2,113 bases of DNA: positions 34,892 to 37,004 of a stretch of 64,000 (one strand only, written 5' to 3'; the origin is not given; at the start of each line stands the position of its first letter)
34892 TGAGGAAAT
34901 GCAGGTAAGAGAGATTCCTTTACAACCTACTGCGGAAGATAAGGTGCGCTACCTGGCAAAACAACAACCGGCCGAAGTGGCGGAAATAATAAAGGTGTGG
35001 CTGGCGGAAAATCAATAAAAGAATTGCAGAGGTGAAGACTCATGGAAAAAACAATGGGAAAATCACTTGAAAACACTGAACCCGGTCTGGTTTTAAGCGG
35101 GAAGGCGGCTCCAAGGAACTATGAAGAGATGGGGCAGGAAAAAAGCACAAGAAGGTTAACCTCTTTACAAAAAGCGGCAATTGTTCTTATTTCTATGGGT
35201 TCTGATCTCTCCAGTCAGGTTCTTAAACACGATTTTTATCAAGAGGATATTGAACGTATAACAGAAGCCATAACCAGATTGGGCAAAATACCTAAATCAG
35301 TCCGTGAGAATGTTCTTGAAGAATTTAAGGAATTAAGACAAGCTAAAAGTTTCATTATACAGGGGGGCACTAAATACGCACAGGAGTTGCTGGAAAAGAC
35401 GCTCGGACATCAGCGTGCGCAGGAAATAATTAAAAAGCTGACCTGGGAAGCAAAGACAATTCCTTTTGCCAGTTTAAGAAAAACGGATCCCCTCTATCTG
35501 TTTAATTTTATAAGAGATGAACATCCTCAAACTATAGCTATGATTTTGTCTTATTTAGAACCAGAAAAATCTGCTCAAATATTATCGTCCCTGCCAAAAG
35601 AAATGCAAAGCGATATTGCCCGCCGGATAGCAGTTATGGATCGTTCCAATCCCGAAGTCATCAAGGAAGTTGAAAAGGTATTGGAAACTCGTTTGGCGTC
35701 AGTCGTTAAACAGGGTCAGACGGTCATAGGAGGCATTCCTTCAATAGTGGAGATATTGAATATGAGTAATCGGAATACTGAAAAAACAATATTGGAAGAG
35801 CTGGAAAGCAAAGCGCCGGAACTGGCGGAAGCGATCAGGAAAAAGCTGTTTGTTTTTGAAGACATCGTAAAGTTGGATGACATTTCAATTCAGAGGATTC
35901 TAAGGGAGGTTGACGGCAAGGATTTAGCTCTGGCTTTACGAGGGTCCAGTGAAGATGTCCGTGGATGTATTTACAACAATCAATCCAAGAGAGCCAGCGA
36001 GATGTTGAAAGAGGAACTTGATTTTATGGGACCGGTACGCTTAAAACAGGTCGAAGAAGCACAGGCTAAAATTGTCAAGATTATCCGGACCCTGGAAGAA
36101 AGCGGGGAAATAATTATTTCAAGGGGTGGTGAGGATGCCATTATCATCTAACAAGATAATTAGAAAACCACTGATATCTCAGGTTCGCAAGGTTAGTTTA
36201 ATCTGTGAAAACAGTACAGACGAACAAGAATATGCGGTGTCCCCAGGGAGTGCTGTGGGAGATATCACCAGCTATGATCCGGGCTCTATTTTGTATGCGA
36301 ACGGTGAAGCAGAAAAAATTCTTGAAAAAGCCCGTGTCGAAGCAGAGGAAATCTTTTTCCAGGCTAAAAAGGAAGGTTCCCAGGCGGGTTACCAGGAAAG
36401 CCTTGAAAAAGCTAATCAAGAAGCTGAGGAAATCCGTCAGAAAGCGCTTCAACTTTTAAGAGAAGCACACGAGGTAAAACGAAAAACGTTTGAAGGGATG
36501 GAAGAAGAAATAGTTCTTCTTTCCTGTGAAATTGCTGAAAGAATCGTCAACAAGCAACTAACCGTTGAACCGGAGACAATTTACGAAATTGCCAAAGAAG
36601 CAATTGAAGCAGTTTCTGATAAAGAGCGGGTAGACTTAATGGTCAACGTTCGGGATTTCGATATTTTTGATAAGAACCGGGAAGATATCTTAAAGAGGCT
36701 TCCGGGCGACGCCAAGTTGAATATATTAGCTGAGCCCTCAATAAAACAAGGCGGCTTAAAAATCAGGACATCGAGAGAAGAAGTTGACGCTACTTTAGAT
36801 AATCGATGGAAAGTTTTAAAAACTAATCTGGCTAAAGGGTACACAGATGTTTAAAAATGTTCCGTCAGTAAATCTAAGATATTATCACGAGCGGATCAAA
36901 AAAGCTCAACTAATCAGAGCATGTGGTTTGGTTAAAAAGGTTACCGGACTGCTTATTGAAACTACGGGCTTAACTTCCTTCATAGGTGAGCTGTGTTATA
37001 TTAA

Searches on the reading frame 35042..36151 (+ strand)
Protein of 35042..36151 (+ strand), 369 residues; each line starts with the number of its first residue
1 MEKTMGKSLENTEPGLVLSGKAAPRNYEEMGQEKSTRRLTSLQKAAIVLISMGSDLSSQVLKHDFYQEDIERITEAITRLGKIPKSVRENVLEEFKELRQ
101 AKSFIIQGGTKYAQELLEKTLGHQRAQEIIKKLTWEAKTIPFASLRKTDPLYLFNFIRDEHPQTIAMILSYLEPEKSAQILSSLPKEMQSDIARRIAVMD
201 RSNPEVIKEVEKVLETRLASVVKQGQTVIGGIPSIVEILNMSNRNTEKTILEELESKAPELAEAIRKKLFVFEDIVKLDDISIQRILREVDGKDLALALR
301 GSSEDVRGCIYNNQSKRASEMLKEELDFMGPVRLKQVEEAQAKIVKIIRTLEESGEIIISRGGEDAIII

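Call 8: search_protein_families(library=pfam, proteins=[window:35042-36151:+])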
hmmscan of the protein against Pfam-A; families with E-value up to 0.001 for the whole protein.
window:35042-36151:+ (369 aa): 4 families
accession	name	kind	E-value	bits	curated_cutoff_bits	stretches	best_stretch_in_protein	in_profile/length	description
PF01706.21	FliG_C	-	1.3e-46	157.7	23.3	2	252-359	1-108/108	FliG C-terminal domain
PF14842.11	FliG_N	-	1.3e-38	132.2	25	2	39-142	2-104/104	FliG N-terminal domain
PF14841.11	FliG_M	-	1.3e-33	115.5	25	1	153-224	4-75/76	FliG middle domain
PF03448.22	MgtE_N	-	0.00024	22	25.9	0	161-196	2-37/102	MgtE intracellular N domain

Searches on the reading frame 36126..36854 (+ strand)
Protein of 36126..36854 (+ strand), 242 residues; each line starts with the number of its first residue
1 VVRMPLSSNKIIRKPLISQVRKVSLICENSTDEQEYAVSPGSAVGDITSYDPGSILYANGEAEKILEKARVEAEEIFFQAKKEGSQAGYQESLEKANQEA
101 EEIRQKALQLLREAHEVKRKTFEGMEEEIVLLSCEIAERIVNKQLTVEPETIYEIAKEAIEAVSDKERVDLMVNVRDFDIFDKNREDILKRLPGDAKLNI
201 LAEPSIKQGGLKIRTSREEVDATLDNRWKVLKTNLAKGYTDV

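Call 8: search_protein_families(library=pfam, proteins=[window:36126-36854:+])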
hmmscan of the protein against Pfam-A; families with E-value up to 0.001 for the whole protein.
window:36126-36854:+ (242 aa): 2 families
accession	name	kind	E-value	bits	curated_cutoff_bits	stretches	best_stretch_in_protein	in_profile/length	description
PF02108.21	FliH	-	5.2e-19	68.9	24.1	1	105-229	5-126/128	Flagellar assembly protein FliH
PF00430.23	ATP-synt_B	-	0.00044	20.8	28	1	60-141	54-131/132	ATP synthase B/B' CF(0)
